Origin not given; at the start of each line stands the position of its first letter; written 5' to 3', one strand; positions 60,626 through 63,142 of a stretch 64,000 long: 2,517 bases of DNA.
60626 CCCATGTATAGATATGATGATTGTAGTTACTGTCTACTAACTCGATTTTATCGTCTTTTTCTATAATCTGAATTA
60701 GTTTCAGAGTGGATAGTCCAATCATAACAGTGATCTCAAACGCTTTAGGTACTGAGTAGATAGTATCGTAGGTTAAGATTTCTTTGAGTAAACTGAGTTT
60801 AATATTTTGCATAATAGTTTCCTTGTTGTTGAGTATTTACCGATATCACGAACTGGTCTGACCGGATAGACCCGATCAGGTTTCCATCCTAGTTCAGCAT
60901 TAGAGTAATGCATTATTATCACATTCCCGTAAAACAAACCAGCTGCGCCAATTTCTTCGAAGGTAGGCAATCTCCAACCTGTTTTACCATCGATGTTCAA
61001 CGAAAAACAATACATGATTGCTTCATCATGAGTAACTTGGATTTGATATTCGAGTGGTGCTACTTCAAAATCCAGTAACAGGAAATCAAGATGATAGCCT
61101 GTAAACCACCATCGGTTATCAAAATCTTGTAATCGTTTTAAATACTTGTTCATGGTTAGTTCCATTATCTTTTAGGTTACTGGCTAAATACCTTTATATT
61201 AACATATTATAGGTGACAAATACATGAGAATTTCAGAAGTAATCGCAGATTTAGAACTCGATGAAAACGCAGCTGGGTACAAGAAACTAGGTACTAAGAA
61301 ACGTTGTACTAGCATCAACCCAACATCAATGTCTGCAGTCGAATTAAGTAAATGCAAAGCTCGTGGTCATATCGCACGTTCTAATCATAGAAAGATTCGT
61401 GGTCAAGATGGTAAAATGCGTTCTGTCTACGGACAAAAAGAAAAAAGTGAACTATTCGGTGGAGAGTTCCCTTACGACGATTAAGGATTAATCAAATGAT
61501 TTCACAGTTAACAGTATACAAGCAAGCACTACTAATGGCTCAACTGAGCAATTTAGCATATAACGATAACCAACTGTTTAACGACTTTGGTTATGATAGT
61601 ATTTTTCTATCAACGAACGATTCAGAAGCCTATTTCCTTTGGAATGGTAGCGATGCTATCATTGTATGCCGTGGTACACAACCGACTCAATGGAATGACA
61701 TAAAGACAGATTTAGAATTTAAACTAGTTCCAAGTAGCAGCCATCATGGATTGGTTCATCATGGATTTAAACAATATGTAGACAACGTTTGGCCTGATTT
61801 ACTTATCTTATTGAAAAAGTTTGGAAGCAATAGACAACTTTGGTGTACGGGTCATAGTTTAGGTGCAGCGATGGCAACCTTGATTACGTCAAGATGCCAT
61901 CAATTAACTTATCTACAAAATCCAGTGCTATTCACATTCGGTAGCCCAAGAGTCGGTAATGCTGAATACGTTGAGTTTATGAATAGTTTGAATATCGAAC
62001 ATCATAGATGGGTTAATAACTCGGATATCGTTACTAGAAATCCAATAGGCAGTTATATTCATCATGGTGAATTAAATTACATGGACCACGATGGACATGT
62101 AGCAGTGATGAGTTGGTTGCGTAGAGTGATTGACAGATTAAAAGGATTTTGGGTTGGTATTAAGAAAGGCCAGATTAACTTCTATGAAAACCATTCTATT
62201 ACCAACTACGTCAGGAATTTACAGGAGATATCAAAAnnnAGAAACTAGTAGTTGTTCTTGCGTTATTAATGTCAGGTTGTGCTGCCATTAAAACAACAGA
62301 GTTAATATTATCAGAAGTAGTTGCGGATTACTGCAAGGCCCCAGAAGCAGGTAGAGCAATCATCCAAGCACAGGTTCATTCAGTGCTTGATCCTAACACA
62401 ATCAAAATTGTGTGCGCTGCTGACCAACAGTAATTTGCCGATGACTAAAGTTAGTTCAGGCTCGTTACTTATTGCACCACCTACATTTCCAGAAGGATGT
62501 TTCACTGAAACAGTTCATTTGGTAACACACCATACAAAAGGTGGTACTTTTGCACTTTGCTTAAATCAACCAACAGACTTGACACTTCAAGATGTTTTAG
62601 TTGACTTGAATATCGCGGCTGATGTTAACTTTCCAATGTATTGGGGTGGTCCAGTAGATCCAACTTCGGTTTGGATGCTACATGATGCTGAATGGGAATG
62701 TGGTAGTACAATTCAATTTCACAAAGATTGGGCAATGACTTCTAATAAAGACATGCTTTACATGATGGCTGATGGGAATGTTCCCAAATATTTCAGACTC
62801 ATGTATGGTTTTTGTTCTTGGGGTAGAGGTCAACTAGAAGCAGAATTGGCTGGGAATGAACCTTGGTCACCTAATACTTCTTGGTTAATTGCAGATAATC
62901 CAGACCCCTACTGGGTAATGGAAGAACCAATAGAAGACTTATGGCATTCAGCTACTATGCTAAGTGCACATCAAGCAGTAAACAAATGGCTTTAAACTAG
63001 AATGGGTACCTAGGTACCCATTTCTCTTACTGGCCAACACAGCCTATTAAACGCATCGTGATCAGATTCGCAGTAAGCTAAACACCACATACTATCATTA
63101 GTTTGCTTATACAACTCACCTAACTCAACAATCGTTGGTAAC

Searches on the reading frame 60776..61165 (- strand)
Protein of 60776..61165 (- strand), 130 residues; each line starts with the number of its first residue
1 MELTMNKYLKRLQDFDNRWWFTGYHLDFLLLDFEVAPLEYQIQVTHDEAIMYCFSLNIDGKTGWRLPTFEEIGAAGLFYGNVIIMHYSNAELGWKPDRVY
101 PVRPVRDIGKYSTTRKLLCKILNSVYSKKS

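Call 77: search_protein_families(library=pfam, proteins=[window:60776-61165:-], max_evalue=0.01)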
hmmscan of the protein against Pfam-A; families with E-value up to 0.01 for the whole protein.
window:60776-61165:- (130 aa): 1 family
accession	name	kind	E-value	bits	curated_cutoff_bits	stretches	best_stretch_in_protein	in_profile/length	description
PF07603.17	Lcl_C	-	0.004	17.9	34.9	1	43-72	21-53/117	Lcl C-terminal domain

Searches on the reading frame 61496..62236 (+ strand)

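Call 77: search_protein_families(library=pfam, proteins=[window:61496-62236:+], max_evalue=0.01)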
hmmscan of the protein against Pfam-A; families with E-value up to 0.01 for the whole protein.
window:61496-62236:+ (247 aa): 1 family
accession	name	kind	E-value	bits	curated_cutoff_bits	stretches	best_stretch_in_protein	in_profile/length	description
PF01764.32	Lipase_3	-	3.2e-23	82.6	22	1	56-184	2-137/140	Lipase (class 3)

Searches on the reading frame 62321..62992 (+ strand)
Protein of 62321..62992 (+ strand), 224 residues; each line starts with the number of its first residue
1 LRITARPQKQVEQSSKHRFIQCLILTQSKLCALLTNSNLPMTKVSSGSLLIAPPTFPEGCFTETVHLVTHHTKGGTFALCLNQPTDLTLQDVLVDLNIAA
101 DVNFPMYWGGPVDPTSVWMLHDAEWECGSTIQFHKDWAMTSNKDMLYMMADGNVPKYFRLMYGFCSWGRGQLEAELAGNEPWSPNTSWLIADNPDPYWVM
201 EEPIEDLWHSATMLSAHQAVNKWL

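Call 77: search_protein_families(library=pfam, proteins=[window:62321-62992:+], max_evalue=0.01)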
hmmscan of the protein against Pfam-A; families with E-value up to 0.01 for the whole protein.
window:62321-62992:+ (224 aa): 1 family
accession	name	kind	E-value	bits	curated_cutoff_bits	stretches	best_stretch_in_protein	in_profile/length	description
PF02622.21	DUF179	-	3.7e-29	102.2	27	1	56-212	3-153/157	AlgH-like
